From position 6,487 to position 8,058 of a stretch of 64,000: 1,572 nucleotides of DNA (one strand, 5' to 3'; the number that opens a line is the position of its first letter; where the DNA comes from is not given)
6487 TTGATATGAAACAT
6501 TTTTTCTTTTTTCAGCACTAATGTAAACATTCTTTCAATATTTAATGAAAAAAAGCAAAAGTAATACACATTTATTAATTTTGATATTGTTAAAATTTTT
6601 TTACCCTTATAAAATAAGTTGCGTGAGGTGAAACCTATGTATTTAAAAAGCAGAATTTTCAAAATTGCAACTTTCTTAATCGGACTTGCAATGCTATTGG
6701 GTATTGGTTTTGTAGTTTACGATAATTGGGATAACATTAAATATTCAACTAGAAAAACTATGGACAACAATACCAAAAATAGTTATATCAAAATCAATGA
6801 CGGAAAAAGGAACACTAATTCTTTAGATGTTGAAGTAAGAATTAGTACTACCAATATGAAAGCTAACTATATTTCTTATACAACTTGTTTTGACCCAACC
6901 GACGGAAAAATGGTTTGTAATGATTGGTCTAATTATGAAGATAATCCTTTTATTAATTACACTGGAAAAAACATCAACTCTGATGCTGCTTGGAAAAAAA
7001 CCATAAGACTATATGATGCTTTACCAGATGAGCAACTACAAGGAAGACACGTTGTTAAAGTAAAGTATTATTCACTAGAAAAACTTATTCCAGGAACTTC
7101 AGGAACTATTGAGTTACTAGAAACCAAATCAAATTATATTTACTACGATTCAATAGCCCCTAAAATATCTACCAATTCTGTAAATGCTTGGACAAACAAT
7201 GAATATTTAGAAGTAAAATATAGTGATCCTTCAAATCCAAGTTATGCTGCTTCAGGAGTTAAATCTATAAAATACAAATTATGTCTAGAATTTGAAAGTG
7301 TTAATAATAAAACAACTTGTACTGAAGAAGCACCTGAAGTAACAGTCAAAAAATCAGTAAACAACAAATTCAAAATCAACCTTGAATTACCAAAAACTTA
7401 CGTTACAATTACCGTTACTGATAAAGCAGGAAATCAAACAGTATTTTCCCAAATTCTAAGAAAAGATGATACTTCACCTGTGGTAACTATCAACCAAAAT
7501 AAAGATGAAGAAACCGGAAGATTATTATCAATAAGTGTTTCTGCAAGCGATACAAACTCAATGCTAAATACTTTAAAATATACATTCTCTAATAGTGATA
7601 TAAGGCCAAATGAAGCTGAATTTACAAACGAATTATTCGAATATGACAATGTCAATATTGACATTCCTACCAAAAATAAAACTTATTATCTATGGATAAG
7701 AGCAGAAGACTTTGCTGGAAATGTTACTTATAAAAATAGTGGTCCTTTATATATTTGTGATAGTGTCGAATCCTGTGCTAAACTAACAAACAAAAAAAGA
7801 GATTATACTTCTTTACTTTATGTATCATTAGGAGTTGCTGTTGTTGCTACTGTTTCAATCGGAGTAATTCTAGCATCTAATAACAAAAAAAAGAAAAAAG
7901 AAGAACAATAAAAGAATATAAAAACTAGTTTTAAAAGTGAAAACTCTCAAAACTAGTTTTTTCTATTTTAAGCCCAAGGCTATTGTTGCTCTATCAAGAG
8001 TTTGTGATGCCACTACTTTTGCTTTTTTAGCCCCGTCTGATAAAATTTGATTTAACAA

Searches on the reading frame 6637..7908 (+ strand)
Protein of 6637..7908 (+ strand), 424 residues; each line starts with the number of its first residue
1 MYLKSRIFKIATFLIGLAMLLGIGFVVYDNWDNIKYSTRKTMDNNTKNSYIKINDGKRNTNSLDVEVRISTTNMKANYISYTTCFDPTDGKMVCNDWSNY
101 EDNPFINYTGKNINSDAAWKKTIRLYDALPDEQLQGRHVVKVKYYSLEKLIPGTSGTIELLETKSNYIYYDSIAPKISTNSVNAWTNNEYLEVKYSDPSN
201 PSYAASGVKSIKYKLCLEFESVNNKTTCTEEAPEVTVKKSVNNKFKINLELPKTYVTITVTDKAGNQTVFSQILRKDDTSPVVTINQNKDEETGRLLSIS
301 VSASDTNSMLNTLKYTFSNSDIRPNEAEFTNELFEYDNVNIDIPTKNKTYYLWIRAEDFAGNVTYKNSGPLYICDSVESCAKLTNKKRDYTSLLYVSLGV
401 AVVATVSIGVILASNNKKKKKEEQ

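Call 10: search_protein_families(library=pfam, proteins=[window:6637-7908:+], max_evalue=1)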
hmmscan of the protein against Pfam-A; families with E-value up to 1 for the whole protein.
window:6637-7908:+ (424 aa): 5 families
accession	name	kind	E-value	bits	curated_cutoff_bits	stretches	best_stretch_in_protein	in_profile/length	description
PF16302.10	DUF4944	-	0.019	15.5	23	1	64-144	32-108/128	Domain of unknown function (DUF4944)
PF12245.14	Big_3_2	-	0.074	13.7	23.3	1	204-273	43-117/122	Bacterial Ig-like domain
PF19077.6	Big_13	-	0.25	12.3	27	0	235-268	56-91/102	Bacterial Ig-like domain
PF24269.1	DUF7467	-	0.27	12.4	27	1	243-320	23-99/116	Domain of unknown function (DUF7467)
PF11589.14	DUF3244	-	0.52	10.8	25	1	235-278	20-63/96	Domain of unknown function (DUF3244)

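Call 16: search_protein_families(library=ncbifam, proteins=[window:6637-7908:+], max_evalue=1)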
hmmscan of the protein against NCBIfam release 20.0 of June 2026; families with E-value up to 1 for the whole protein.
window:6637-7908:+ (424 aa): 2 families
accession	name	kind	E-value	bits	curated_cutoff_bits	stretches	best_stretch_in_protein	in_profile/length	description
NF047446.1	barrel_OmpL47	domain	0.0011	19.4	40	0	300-330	8-38/68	OmpL47-type beta-barrel domain-containing protein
NF010199.0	PRK13673.1-6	equivalog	0.11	12.3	125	0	386-414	92-120/128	hypothetical protein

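Call 99: search_protein_families(library=phrogs, proteins=[window:6637-7908:+], max_evalue=0.01)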
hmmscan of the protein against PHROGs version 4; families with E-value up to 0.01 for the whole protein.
window:6637-7908:+ (424 aa): 1 family
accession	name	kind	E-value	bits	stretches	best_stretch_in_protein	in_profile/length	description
phrog_32322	-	unknown function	0.0016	19.5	0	335-393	21-78/111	-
